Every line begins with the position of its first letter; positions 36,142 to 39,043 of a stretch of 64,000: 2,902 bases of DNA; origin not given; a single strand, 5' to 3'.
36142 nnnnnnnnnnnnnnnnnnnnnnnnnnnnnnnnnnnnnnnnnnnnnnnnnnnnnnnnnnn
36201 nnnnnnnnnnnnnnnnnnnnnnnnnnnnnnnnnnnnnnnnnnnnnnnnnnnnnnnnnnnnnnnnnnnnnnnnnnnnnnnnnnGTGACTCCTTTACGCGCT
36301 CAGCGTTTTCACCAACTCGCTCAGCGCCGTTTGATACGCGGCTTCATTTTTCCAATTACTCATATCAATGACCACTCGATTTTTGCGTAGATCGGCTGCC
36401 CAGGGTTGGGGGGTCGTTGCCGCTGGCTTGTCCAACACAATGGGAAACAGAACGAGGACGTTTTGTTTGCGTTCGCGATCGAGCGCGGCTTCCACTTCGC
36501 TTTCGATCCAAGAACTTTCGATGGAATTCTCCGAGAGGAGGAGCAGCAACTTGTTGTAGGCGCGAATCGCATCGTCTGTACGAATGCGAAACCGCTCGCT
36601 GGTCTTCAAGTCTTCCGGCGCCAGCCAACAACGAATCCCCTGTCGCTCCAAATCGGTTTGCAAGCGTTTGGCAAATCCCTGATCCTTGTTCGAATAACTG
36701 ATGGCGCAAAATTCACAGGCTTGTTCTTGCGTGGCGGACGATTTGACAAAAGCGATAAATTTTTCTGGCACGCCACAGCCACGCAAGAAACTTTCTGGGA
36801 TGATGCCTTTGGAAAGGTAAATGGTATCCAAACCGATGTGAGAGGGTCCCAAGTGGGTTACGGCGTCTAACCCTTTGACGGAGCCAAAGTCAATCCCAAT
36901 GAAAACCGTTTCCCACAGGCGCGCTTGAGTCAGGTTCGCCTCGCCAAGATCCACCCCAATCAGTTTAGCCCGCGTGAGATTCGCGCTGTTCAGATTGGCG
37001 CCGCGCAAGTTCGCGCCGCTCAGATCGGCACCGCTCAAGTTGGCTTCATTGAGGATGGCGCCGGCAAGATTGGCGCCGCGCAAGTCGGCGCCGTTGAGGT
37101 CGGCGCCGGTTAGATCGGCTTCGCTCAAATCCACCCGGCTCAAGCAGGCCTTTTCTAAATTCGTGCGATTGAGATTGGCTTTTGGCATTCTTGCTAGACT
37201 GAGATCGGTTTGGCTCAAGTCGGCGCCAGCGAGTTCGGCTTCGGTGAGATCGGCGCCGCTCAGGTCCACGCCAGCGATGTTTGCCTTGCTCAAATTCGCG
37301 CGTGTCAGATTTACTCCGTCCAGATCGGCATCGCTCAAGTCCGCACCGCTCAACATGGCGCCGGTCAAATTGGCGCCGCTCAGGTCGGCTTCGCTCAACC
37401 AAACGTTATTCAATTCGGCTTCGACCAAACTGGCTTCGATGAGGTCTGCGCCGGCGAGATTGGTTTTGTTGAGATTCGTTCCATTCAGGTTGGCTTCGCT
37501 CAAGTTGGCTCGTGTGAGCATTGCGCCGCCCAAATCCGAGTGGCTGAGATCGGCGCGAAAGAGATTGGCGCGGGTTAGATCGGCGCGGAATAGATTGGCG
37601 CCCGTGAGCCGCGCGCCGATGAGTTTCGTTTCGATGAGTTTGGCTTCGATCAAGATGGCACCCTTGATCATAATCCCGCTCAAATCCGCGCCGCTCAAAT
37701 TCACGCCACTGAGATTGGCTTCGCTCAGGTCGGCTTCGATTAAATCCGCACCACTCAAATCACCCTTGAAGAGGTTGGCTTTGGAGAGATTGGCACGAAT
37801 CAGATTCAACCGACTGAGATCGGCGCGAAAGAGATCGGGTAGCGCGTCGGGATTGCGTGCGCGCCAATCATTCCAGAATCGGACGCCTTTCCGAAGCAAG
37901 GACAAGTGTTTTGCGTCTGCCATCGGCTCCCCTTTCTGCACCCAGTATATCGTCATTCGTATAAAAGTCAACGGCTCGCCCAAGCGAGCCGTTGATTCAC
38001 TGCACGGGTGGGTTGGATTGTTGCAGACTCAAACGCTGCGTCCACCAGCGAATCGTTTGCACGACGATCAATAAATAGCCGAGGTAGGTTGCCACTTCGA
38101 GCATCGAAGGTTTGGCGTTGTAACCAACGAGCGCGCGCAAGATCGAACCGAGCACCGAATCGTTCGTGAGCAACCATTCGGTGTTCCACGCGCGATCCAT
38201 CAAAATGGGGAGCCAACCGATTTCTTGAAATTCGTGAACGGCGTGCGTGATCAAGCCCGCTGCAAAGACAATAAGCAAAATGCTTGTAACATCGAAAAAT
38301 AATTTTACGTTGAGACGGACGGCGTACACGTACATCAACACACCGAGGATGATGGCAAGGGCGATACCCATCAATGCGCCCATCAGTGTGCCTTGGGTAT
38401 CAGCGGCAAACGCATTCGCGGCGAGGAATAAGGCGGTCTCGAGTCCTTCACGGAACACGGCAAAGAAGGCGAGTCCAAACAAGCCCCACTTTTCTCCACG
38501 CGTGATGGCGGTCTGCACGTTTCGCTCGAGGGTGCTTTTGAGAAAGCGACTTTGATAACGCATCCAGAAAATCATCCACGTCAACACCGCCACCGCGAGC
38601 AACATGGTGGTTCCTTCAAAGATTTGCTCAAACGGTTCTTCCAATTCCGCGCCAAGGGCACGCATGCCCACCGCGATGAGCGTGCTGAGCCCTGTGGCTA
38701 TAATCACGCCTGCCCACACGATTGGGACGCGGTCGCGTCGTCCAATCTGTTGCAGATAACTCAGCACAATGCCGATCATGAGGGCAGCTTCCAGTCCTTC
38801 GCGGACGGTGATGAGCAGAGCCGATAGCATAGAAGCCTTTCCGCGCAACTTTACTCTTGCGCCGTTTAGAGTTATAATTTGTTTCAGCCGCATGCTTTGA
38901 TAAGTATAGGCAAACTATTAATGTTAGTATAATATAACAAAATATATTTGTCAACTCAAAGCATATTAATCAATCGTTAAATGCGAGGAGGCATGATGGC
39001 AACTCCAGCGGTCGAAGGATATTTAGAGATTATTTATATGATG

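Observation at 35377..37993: Autonomous two-gene operon of a pentapeptide-repeat/TIR protein and an SNase-like nuclease: candidate undescribed defence (abortive-infection) module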

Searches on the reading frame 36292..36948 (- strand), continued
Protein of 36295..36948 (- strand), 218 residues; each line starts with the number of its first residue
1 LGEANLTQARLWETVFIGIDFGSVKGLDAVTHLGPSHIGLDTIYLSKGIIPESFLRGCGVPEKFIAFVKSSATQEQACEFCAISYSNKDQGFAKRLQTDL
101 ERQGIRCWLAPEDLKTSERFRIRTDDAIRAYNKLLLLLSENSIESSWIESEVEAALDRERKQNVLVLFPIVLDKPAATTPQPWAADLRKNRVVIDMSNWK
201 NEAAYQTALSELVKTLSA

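Call 89: find_encoding_contigs(protein=P0228, flank=6000, max_places=2)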
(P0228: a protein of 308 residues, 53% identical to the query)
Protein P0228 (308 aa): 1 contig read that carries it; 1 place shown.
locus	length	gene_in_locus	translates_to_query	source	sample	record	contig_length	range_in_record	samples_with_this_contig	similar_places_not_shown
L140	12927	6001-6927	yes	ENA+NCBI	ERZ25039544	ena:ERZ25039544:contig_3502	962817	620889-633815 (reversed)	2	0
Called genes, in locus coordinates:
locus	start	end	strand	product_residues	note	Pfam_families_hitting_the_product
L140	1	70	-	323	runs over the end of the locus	PF02729:OTCace_N, PF00185:OTCace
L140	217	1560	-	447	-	-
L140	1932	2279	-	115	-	-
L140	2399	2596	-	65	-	-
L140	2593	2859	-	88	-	-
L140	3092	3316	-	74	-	-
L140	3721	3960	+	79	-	-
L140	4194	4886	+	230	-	-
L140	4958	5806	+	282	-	-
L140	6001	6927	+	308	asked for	PF13599:Pentapeptide_4 (weak), PF13576:Pentapeptide_3 (faint), PF00805:Pentapeptide, PF01582:TIR, PF08937:ThsB_TIR (faint), PF13676:TIR_2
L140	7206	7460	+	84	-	-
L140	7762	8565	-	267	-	-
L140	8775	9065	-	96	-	-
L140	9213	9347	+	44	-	-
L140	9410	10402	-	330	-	-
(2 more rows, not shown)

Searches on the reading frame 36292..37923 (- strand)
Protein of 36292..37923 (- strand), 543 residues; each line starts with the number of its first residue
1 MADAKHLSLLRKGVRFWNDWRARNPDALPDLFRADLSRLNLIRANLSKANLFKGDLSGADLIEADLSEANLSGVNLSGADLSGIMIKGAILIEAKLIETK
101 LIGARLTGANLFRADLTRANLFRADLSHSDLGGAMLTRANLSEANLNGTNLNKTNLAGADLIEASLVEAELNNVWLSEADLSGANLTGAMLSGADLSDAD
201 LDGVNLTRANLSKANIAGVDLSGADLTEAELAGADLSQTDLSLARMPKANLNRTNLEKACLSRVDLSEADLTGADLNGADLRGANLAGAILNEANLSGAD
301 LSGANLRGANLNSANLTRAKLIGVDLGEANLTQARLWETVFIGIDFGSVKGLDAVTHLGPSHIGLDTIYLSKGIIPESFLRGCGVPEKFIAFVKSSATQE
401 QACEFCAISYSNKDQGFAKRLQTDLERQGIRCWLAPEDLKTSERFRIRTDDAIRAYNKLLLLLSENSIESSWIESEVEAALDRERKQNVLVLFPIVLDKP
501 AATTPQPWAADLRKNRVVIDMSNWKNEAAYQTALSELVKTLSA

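Call 3: search_protein_families(library=pfam, proteins=[window:36292-37923:-], max_evalue=1)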
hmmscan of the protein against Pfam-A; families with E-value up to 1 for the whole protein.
window:36292-37923:- (543 aa): 9 families
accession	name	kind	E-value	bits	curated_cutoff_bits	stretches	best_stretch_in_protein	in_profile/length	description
PF00805.28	Pentapeptide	-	7.8e-98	319.8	20.2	11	269-308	1-40/40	Pentapeptide repeats (8 copies)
PF13599.13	Pentapeptide_4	-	5.3e-32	110.1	38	7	162-230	9-77/78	Pentapeptide repeat region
PF13576.12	Pentapeptide_3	-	8.5e-23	80.8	27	2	268-309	3-47/48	Pentapeptide repeats (9 copies)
PF13676.11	TIR_2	-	9.9e-23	81.4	28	1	408-531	3-119/122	TIR domain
PF01582.25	TIR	-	1.1e-07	32.3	21.3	1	411-499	11-98/179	TIR domain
PF25296.1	Decapeptide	-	0.00072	19.8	45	1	221-281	12-72/74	Decapeptide repeat region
PF08937.16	ThsB_TIR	-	0.0018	19.1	21.2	1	444-491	47-92/100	Thoeris protein ThsB, TIR-like domain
PF03120.22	DNA_ligase_OB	-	0.0071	16.6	32.9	0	133-165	15-47/79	NAD-dependent DNA ligase OB-fold domain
PF13834.11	DUF4193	-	0.22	12.4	25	0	212-250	28-67/98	Domain of unknown function (DUF4193)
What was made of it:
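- On TIR domain NADase: Pfam TIR_2 at 9.9e-23 (call 3).
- On Thoeris: ThsB_TIR scores 19.1 bits, below its cut-off of 21.2 (call 3).
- On Pentapeptide repeat protein (PF00805): Pfam at 7.8e-98 (call 3).
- Checked: Pfam gives Pentapeptide at 7.8e-98 and TIR_2 at 9.9e-23, residues 408-531 (call 3).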

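Call 4: search_protein_families(library=padloc, proteins=[window:36292-37923:-], max_evalue=1)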
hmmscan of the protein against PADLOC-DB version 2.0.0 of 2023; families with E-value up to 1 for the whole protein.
window:36292-37923:- (543 aa): 10 families
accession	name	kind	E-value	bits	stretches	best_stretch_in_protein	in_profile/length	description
PDLC02012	SAVED5--SAVED_TIR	-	1.7e-09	35.3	1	406-493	16-103/404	-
PDLC05062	PDC-S66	-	4.9e-07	27.5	1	408-495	153-240/282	-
PDLC02403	Aga_TIR-PNTD1-PNTD2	-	1.1e-05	22.7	1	413-488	13-89/443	Class I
PDLC00436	ThsB1|ThsB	-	1.3e-05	22.8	1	396-496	28-131/183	TIR-like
PDLC02421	Aga_TIR-PNTD1-PNTD2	-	2.2e-05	21.7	1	408-498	8-101/430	Class I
PDLC00417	ThsB1|ThsB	-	9.8e-05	20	1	408-496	171-260/303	TIR-like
PDLC00426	ThsB1|ThsB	-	0.00012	19.5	1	386-484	220-325/352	TIR-like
PDLC00419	ThsB1|ThsB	-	0.0013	16.6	1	395-491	19-119/165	TIR-like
PDLC00423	ThsB1|ThsB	-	0.0054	14.4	1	440-496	77-132/190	TIR-like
PDLC02416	Aga_REase-TIR-PNTD1-PNTD2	-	0.012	12.3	1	400-488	152-238/572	Class I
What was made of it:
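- Closest known: Thoeris. Same: A bacterial TIR_2-type domain, with weak hits to ThsB models (calls 3, 4).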

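Call 5: search_protein_families(library=ncbifam, proteins=[window:36292-37923:-], max_evalue=1)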
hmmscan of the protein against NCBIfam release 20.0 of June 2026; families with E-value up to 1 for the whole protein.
window:36292-37923:- (543 aa): 21 families
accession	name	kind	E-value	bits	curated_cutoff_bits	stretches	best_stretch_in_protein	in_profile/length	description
NF047416.1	penta_HetL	equivalog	4.6e-59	199.5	260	3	165-306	69-218/218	heterocyst differentiation pentapeptide repeat protein HetL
NF052603.1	penta_Alr5209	equivalog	5.8e-55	184.3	125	5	262-337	16-91/113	Alr5209 family pentapeptide repeat protein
NF011743.0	PRK15196.1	equivalog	4.9e-54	183.5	354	3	175-345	153-323/350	type III secretion system effector PipB2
NF011744.0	PRK15197.1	equivalog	1.4e-49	168.9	274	5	261-350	156-245/291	SPI-2 type III secretion system effector PipB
NF033086.2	penta_rpt_Qnr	equivalog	5.1e-27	95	240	4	212-338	74-203/211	Qnr family pentapeptide repeat protein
NF000349.1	mfpA_AE000516.2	equivalog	7.4e-27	94.3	360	5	141-216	89-164/183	pentapeptide repeat protein MfpA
NF000056.3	penta_rpt_QnrS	exception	1.8e-23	83.3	460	3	187-338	55-209/218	QnrS family quinolone resistance pentapeptide repeat protein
NF000071.4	penta_rpt_QnrA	exception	2.5e-23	83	450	5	101-214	74-197/218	QnrA family quinolone resistance pentapeptide repeat protein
NF012152.0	penta_rpt_QnrC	exception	3.1e-23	82.9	500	3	75-224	12-162/221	QnrC family quinolone resistance pentapeptide repeat protein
NF012151.0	penta_rpt_QnrAS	exception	5.9e-22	78.8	490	3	188-328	56-201/218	QnrAS family quinolone resistance pentapeptide repeat protein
NF038182.1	penta_rpt_SmQnr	exception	2.6e-21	76.4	460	4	249-336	115-197/215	SmQnr family pentapeptide repeat protein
NF000420.1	penta_rpt_QnrB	exception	5.9e-20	72.2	460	4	180-333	29-188/214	QnrB family quinolone resistance pentapeptide repeat protein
NF000421.1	penta_rpt_QnrVC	exception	2.1e-19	70.3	460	2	124-326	11-199/218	QnrVC family quinolone resistance pentapeptide repeat protein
NF033375.2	penta_rpt_QnrE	exception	5.1e-19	69.1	480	3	188-331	53-196/214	QnrE family quinolone resistance pentapeptide repeat protein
NF000139.2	penta_rpt_QnrD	exception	1.2e-17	64.6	425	2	35-207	29-197/214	QnrD family quinolone resistance pentapeptide repeat protein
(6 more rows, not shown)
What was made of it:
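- On Qnr / MfpA topoisomerase-protection proteins: Qnr scores 95 bits against a cut-off of 240, and MfpA 94 against 360 (call 5).
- Strong pentapeptide hits, with partial hits to Qnr and MfpA models (call 5). All Qnr and MfpA equivalog scores are far below their cut-offs (call 5).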

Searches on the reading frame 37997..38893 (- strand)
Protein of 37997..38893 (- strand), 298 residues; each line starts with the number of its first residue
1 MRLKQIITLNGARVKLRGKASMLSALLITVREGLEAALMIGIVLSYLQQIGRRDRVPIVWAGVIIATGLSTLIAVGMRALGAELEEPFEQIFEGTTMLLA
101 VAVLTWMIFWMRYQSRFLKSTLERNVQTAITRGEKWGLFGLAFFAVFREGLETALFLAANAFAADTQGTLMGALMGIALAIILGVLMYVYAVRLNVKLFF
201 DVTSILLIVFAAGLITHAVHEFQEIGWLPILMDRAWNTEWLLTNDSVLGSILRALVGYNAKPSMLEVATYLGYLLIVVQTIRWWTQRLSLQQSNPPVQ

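Call 65: search_protein_families(library=pfam, proteins=[window:37997-38893:-], max_evalue=0.001)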
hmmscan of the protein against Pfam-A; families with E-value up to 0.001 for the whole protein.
window:37997-38893:- (298 aa): 1 family
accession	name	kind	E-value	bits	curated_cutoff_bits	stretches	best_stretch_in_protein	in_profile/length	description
PF03239.20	FTR1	-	1e-52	179.6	25.3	1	22-279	1-268/284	Iron permease FTR1 family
